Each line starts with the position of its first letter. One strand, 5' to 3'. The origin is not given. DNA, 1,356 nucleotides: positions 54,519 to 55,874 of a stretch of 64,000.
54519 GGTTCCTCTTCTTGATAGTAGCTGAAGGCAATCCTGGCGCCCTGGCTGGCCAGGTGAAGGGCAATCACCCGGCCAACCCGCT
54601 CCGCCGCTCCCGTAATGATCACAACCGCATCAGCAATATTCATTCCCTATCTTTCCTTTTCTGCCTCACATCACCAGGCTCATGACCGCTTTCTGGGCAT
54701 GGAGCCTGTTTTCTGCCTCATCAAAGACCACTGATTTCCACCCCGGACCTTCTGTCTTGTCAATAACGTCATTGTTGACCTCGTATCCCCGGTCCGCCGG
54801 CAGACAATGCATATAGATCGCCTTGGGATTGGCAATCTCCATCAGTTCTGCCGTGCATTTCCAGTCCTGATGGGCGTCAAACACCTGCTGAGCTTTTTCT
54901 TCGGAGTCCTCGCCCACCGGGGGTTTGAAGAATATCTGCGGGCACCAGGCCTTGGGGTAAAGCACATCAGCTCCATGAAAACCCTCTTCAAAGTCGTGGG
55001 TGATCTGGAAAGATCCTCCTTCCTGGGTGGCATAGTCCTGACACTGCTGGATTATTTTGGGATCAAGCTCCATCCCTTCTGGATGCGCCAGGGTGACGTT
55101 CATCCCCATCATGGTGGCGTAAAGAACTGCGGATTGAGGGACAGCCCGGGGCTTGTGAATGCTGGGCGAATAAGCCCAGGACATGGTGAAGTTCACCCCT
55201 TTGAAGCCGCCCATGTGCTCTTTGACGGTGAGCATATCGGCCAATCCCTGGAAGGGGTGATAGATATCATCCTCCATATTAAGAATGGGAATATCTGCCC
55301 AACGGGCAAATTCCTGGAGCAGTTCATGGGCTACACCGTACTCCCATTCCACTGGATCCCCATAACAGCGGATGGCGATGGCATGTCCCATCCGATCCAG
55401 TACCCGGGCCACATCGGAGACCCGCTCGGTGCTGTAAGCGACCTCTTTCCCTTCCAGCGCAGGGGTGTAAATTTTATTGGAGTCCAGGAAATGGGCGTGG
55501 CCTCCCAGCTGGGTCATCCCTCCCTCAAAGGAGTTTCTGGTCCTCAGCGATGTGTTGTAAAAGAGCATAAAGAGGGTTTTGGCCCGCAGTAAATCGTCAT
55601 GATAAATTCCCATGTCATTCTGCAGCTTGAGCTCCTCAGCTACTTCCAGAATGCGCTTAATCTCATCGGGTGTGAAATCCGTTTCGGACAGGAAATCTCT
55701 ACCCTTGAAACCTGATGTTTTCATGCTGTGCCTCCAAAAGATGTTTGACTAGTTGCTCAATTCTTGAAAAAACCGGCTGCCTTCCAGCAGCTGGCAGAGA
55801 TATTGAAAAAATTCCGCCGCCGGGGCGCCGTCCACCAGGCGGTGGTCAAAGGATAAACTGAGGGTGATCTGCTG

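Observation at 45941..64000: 17-gene operon-like array mixing YgeW/SsnA/XdhD-type purine-catabolism markers with an ECF importer, a MeTr-like pterin-binding protein, AOR and a 2-oxoacid dehydrogenase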

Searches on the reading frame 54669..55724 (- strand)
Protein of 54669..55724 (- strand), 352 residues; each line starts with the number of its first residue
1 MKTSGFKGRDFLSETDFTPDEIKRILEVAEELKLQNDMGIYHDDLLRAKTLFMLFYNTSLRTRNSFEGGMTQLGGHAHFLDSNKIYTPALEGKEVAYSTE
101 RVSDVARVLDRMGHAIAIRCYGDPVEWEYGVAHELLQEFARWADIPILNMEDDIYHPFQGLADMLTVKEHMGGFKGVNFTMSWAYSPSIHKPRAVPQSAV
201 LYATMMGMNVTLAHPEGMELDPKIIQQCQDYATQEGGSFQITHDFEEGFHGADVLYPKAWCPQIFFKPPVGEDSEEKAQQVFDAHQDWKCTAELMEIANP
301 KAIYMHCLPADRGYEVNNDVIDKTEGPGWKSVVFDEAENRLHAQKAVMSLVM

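Call 4: search_protein_families(library=pfam, proteins=[window:54669-55724:-], max_evalue=0.001)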
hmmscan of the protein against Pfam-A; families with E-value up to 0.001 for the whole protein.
window:54669-55724:- (352 aa): 2 families
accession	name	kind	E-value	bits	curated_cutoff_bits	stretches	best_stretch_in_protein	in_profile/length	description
PF02729.26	OTCace_N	-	1.5e-36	126.2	29.9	1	9-169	1-148/148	Aspartate/ornithine carbamoyltransferase, carbamoyl-P binding domain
PF00185.30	OTCace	-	4.4e-36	124.7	29.4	1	195-350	15-156/157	Aspartate/ornithine carbamoyltransferase, Asp/Orn binding domain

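Call 6: search_protein_families(library=ncbifam, proteins=[window:54669-55724:-], max_evalue=0.00001)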
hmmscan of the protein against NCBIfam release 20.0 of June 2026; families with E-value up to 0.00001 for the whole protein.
window:54669-55724:- (352 aa): 16 families
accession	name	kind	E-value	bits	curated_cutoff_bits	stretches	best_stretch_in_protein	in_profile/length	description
NF003384.0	PRK04523.1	equivalog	5.3e-78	262.4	288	1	9-351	4-332/336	N-acetylornithine carbamoyltransferase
TIGR00658.1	orni_carb_tr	equivalog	1.1e-73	248.1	280.85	1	9-351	1-302/304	ornithine carbamoyltransferase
NF001986.0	PRK00779.1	subfamily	5.2e-72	242.6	306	1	7-352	4-304/307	ornithine carbamoyltransferase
TIGR04384.1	putr_carbamoyl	exception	1e-58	199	500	1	10-349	1-304/330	putrescine carbamoyltransferase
NF011380.0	PRK14805.1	equivalog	3.2e-52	177.5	421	1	10-350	3-298/302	ornithine carbamoyltransferase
NF005538.0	PRK07200.1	equivalog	4.5e-51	174.1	453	1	4-320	17-349/396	knotted carbamoyltransferase YgeW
NF003286.0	PRK04284.1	subfamily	7e-48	163.4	515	1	6-349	4-327/332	ornithine carbamoyltransferase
TIGR03316.1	ygeW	equivalog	1.6e-47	162.3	500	1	6-324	16-350/391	knotted carbamoyltransferase YgeW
NF009213.0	PRK12562.1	subfamily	4.3e-34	118.4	559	1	4-349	2-329/334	ornithine carbamoyltransferase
NF002470.0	PRK01713.1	equivalog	1.8e-32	113.1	545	1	6-349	5-330/334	ornithine carbamoyltransferase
NF011379.0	PRK14804.1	equivalog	1.1e-30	106.9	373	2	133-348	108-305/311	ornithine carbamoyltransferase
NF002032.1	PRK00856.1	equivalog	1.4e-27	96.7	263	1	10-352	2-297/297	aspartate carbamoyltransferase catalytic subunit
TIGR00670.1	asp_carb_tr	equivalog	3.8e-27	95.2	236.95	1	10-350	2-301/304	aspartate carbamoyltransferase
NF006046.0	PRK08192.1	equivalog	5.4e-18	65.3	512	1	5-351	3-316/339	aspartate carbamoyltransferase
NF008853.0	PRK11891.1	equivalog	6.4e-15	54.7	560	1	12-351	92-397/430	aspartate carbamoyltransferase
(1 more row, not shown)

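Call 12: find_homologous_proteins(query=window:54669-55724:-, max_evalue=1e-20)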
Query window:54669-55724:- (352 aa): 7937 proteins with E <= 1e-20 among 8000 candidates; the best 120 are listed.
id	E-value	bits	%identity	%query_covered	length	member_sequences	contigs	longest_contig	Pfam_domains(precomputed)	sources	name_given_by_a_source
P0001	3.5e-244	827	100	100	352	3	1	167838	PF00185.31,PF02729.27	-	-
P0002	5.3e-240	813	98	100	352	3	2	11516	PF00185.31,PF02729.27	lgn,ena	-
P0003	1.7e-215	733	87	100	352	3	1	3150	PF00185.31,PF02729.27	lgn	-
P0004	5.9e-211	718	85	100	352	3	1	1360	PF00185.31,PF02729.27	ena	-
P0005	6.3e-210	715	83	100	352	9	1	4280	PF00185.31,PF02729.27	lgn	-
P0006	1.7e-209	713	84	100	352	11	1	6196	PF00185.31,PF02729.27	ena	-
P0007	1.8e-209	713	85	100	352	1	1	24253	PF00185.31,PF02729.27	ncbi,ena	-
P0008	1.2e-208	710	84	100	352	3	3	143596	PF00185.31,PF02729.27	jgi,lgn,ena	-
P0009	6.7e-208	708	85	100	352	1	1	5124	PF00185.31,PF02729.27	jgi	jgi:N-acetylornithine carbamoyltransferase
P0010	1.5e-207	707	84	100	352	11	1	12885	PF00185.31,PF02729.27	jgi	jgi:ornithine carbamoyltransferase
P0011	2.5e-207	706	83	100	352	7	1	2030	PF00185.31,PF02729.27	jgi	-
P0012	1.5e-206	703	84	100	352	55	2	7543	PF00185.31,PF02729.27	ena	-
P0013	1.7e-206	703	85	100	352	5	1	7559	PF00185.31,PF02729.27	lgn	-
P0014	2.2e-206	703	84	100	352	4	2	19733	PF00185.31,PF02729.27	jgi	jgi:ornithine carbamoyltransferase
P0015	2.9e-206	702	83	100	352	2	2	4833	PF00185.31,PF02729.27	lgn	-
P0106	2.0e-182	624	74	100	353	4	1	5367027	PF00185.31,PF02729.27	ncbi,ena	-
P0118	7.4e-182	622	72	100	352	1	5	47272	PF00185.31,PF02729.27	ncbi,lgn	-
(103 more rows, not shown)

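Call 13: find_encoding_contigs(protein=P0001, flank=10000, max_places=3)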
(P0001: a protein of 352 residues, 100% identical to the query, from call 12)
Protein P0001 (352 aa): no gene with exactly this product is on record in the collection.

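Call 14: find_encoding_contigs(protein=P0106, flank=10000, max_places=3)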
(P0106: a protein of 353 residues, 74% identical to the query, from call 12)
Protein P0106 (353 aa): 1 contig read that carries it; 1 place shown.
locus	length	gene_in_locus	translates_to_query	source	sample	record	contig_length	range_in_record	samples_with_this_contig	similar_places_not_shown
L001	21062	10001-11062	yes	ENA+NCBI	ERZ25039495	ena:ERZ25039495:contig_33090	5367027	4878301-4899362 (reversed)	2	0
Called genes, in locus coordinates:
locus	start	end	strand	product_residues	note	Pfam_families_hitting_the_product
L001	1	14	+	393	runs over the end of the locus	PF01979:Amidohydro_1, PF07969:Amidohydro_3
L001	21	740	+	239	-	PF00106:adh_short, PF08659:KR, PF13561:adh_short_C2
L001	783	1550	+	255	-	PF00106:adh_short, PF08659:KR, PF13561:adh_short_C2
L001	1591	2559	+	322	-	PF01210:NAD_Gly3P_dh_N (weak), PF02558:ApbA, PF08546:ApbA_C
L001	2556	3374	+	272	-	PF04909:Amidohydro_2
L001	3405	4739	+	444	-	PF01979:Amidohydro_1, PF07969:Amidohydro_3 (weak)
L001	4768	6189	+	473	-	PF01979:Amidohydro_1, PF07969:Amidohydro_3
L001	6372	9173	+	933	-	PF00111:Fer2 (weak), PF01799:Fer2_2, PF01315:Ald_Xan_dh_C, PF02738:MoCoBD_1, PF20256:MoCoBD_2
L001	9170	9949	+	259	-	PF00106:adh_short, PF13561:adh_short_C2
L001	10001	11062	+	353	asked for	PF02729:OTCace_N, PF00185:OTCace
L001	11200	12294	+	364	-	PF00923:TAL_FSA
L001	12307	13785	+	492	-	PF00171:Aldedh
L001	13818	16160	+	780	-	PF00456:Transketolase_N, PF22613:Transketolase_C_1 (faint)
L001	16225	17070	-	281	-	-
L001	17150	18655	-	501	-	PF02610:AraA_N, PF24856:AraA_central, PF11762:Arabinose_Iso_C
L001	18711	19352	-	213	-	PF00596:Aldolase_II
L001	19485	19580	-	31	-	-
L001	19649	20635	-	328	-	PF02653:BPD_transp_2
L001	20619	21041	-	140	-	PF02653:BPD_transp_2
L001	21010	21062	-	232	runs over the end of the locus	PF02653:BPD_transp_2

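Call 15: find_encoding_contigs(protein=P0008, flank=10000, max_places=3)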
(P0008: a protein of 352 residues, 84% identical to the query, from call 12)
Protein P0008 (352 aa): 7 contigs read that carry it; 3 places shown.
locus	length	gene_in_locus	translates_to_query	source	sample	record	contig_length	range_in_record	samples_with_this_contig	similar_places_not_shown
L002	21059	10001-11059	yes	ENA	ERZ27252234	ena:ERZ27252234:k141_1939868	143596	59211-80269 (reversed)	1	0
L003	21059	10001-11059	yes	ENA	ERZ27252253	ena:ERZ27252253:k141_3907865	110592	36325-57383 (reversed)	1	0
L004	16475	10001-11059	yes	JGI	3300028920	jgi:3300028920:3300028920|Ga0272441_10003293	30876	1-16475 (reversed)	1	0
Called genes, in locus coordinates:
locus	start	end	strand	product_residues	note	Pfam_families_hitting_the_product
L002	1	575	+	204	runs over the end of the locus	PF13560:HTH_31, PF01381:HTH_3, PF12844:HTH_19, PF13443:HTH_26 (weak), PF07883:Cupin_2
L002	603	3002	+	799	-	PF13802:Gal_mutarotas_2, PF01055:Glyco_hydro_31_2nd, PF21365:Glyco_hydro_31_3rd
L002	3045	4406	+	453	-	PF01979:Amidohydro_1, PF12890:DHOase, PF07969:Amidohydro_3 (weak)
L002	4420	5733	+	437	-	PF01979:Amidohydro_1, PF07969:Amidohydro_3 (weak)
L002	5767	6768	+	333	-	PF00676:E1_dh, PF02775:TPP_enzyme_C (weak), PF00456:Transketolase_N (weak)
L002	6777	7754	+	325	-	PF02779:Transket_pyr, PF02780:Transketolase_C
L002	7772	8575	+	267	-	PF01261:AP_endonuc_2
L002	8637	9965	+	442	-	PF00364:Biotin_lipoyl, PF02817:E3_binding, PF00198:2-oxoacid_dh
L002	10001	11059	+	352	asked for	PF02729:OTCace_N, PF00185:OTCace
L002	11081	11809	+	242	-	PF00106:adh_short, PF08659:KR, PF23441:SDR (weak), PF13561:adh_short_C2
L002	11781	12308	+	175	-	PF00111:Fer2, PF01799:Fer2_2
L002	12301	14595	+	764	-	PF01315:Ald_Xan_dh_C, PF02738:MoCoBD_1, PF20256:MoCoBD_2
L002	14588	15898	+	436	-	PF07969:Amidohydro_3 (faint), PF01979:Amidohydro_1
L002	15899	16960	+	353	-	PF01208:URO-D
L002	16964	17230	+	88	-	PF02597:ThiS (weak)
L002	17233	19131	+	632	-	PF02730:AFOR_N, PF01314:AFOR_C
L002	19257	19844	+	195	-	PF02441:Flavoprotein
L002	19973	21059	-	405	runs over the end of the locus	PF07690:MFS_1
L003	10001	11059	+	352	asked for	PF02729:OTCace_N, PF00185:OTCace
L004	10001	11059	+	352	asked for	PF02729:OTCace_N, PF00185:OTCace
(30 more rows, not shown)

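Call 21: find_related_loci(query=window:54669-55724:-, collection=genome_contigs, flank=10000)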
Query window:54669-55724:- (352 aa) in genome_contigs; peptide patterns used: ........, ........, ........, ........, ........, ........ (x = any residue, [..] = any of these).
201 stretches matched a pattern; 183 encode a relative of the query (tblastn E <= 1e-3); the best 80 are kept; 80 distinct loci.
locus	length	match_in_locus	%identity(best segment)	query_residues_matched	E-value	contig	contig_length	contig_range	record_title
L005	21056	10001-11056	87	1-352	0e+0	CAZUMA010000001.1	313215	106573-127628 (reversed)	MAG TPA_asm: uncultured Anaerolineales bacterium isolate SRP332253_co2_238 genome assembly, contig: NODE_6_length_313215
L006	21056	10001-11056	85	1-352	0e+0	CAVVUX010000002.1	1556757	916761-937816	MAG: uncultured Chloroflexia bacterium isolate MFD03551.bin.2.8 genome assembly, contig: contig_22245, whole genome shot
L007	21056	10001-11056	85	1-352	0e+0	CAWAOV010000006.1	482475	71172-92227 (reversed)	MAG: uncultured Chloroflexia bacterium isolate MFD03804.bin.2.113 genome assembly, contig: contig_32607, whole genome sh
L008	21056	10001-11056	85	1-352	0e+0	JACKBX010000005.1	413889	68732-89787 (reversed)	MAG: Ardenticatenaceae bacterium isolate HK-STAS-CHLO-32 HK-STAS-CHLO-32_5, whole genome shotgun sequence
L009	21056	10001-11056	84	1-352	0e+0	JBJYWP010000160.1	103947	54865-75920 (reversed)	MAG: Candidatus Promineifilaceae bacterium isolate S_170502SCrBrC_5 S_170502SCrBrC_5_000000000160, whole genome shotgun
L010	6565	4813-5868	82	1-352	0e+0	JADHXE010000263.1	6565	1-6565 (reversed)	MAG: Anaerolineales bacterium isolate BS750m-G45 BS-750m-C24382, whole genome shotgun sequence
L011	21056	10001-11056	81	1-352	0e+0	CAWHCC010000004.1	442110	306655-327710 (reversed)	MAG: uncultured Chloroflexia bacterium isolate MFD03804.bin.1.193 genome assembly, contig: contig_58634, whole genome sh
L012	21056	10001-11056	82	1-352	0e+0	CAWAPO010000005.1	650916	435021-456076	MAG: uncultured Chloroflexia bacterium isolate MFD03804.bin.2.126 genome assembly, contig: contig_8021, whole genome sho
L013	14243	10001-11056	82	1-352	0e+0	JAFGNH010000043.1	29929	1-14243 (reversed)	MAG: Anaerolineales bacterium isolate Zod_Metabat.534 k87_1861636, whole genome shotgun sequence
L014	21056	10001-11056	79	1-352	0e+0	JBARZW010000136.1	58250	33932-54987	MAG: Candidatus Promineifilaceae bacterium isolate MFD12960_ilm_asm_bin17 k127_3797, whole genome shotgun sequence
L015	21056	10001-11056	80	1-352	0e+0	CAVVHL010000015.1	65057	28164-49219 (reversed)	MAG: uncultured Chloroflexia bacterium isolate MFD02923.bin.1.97 genome assembly, contig: contig_38506, whole genome sho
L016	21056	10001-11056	79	1-352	0e+0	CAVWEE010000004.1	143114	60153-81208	MAG: uncultured Chloroflexia bacterium isolate MFD03804.bin.2.46 genome assembly, contig: contig_34013, whole genome sho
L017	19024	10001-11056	78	1-352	0e+0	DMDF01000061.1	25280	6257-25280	MAG TPA_asm: Anaerolineaceae bacterium isolate UBA7929 contig_9654, whole genome shotgun sequence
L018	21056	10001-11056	79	1-352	0e+0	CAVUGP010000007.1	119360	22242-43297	MAG: uncultured Chloroflexia bacterium isolate MFD02416.bin.1.138 genome assembly, contig: contig_29759, whole genome sh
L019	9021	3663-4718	79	1-352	0e+0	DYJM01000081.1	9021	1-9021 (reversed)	MAG TPA_asm: Acidithiobacillus ferrivorans isolate SulCav_AS07-7_55_38 SulCav_AS07_7_7479_length_9021_cov_19_517957, who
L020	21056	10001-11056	78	1-352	0e+0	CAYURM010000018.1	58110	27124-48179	MAG TPA_asm: uncultured Anaerolineaceae bacterium isolate SRP241326_co4_46 genome assembly, contig: NODE_860_length_5811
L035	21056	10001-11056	78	1-352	0e+0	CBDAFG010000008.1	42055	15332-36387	MAG: uncultured Pelolinea sp. isolate MAG_106 genome assembly, contig: k141_274540, whole genome shotgun sequence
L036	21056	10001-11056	76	1-352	0e+0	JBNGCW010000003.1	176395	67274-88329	MAG: Anaerolineae bacterium isolate E05-010 bin29.fa-3, whole genome shotgun sequence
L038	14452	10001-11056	77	1-352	0e+0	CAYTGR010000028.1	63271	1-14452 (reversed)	MAG TPA_asm: uncultured Anaerolineales bacterium isolate binchicken_co20_429 genome assembly, contig: NODE_1157_length_6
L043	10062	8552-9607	75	1-352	0e+0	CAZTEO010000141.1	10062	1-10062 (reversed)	MAG TPA_asm: uncultured Anaerolineales bacterium isolate binchicken_co15_108 genome assembly, contig: NODE_5095_length_1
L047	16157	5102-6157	74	1-352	0e+0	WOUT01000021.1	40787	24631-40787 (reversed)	MAG: Chloroflexi bacterium isolate X2_MetaBAT.11 scaffold_280, whole genome shotgun sequence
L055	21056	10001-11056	72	1-352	0e+0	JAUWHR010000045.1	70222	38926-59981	MAG: Anaerolineae bacterium isolate CSMAG_2273 CSMAG_2273_k141_75038_length_70222_cov_17.4737, whole genome shotgun sequ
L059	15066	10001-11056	72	1-352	0e+0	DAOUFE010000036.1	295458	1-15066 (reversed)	MAG TPA_asm: Anaerolineaceae bacterium isolate R103_13 k99_394889, whole genome shotgun sequence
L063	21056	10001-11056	71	1-352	0e+0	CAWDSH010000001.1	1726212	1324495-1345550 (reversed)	MAG: uncultured Chloroflexia bacterium isolate MFD00709.bin.1.57 genome assembly, contig: contig_10721, whole genome sho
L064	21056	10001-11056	71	1-352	0e+0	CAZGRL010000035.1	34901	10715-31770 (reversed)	MAG TPA_asm: uncultured Anaerolineaceae bacterium isolate binchicken_co34_481 genome assembly, contig: NODE_1738_length_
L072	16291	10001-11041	68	1-352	7e-168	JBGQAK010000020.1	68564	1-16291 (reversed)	MAG: Thermoanaerobaculaceae bacterium isolate OBJ2_061818_130_32 k141_64056_length_68564_cov_42.3818, whole genome shotg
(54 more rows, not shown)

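Call 25: search_solved_structures(query=window:54669-55724:-, max_evalue=1e-10, show_alignments=2)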
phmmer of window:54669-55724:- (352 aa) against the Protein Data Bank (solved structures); distinct sequences matched with E-value up to 1e-10: 59.
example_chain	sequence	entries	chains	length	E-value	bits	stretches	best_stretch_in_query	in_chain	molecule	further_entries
1pvv_A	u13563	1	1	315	3.3e-53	184.2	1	6-352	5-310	Ornithine carbamoyltransferase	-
1a1s_A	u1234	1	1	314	3.6e-53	184.1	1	7-352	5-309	ORNITHINE CARBAMOYLTRANSFERASE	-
3m5c_A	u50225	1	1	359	1.6e-50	175.4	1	9-350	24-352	N-acetylornithine carbamoyltransferase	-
3l05_A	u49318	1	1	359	4.7e-50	173.8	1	9-350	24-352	N-acetylornithine carbamoyltransferase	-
3kzc_A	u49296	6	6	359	5.6e-50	173.6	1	9-350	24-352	N-acetylornithine carbamoyltransferase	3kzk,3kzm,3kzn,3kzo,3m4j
3l06_A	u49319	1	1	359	6.1e-50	173.4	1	9-350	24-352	N-acetylornithine carbamoyltransferase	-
3l02_A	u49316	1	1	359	6.1e-50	173.4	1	9-350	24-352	N-acetylornithine carbamoyltransferase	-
3l04_A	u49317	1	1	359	7.7e-50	173.1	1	9-350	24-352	N-acetylornithine carbamoyltransferase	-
3m5d_A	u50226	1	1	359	7.7e-50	173.1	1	9-350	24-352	N-acetylornithine carbamoyltransferase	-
3m4n_A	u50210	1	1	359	1e-49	172.7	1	9-350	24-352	N-acetylornithine carbamoyltransferase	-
3q98_A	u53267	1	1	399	1e-45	159.5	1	3-312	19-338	transcarbamylase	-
1vlv_A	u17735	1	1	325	1.2e-44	156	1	5-349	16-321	Ornithine carbamoyltransferase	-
2yfk_A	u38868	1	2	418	1.2e-40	142.9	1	9-312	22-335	ASPARTATE/ORNITHINE CARBAMOYLTRANSFERASE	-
4oh7_A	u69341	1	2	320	3.1e-40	141.5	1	13-349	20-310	Ornithine carbamoyltransferase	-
2ef0_A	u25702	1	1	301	1.3e-38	136.2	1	9-349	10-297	Ornithine carbamoyltransferase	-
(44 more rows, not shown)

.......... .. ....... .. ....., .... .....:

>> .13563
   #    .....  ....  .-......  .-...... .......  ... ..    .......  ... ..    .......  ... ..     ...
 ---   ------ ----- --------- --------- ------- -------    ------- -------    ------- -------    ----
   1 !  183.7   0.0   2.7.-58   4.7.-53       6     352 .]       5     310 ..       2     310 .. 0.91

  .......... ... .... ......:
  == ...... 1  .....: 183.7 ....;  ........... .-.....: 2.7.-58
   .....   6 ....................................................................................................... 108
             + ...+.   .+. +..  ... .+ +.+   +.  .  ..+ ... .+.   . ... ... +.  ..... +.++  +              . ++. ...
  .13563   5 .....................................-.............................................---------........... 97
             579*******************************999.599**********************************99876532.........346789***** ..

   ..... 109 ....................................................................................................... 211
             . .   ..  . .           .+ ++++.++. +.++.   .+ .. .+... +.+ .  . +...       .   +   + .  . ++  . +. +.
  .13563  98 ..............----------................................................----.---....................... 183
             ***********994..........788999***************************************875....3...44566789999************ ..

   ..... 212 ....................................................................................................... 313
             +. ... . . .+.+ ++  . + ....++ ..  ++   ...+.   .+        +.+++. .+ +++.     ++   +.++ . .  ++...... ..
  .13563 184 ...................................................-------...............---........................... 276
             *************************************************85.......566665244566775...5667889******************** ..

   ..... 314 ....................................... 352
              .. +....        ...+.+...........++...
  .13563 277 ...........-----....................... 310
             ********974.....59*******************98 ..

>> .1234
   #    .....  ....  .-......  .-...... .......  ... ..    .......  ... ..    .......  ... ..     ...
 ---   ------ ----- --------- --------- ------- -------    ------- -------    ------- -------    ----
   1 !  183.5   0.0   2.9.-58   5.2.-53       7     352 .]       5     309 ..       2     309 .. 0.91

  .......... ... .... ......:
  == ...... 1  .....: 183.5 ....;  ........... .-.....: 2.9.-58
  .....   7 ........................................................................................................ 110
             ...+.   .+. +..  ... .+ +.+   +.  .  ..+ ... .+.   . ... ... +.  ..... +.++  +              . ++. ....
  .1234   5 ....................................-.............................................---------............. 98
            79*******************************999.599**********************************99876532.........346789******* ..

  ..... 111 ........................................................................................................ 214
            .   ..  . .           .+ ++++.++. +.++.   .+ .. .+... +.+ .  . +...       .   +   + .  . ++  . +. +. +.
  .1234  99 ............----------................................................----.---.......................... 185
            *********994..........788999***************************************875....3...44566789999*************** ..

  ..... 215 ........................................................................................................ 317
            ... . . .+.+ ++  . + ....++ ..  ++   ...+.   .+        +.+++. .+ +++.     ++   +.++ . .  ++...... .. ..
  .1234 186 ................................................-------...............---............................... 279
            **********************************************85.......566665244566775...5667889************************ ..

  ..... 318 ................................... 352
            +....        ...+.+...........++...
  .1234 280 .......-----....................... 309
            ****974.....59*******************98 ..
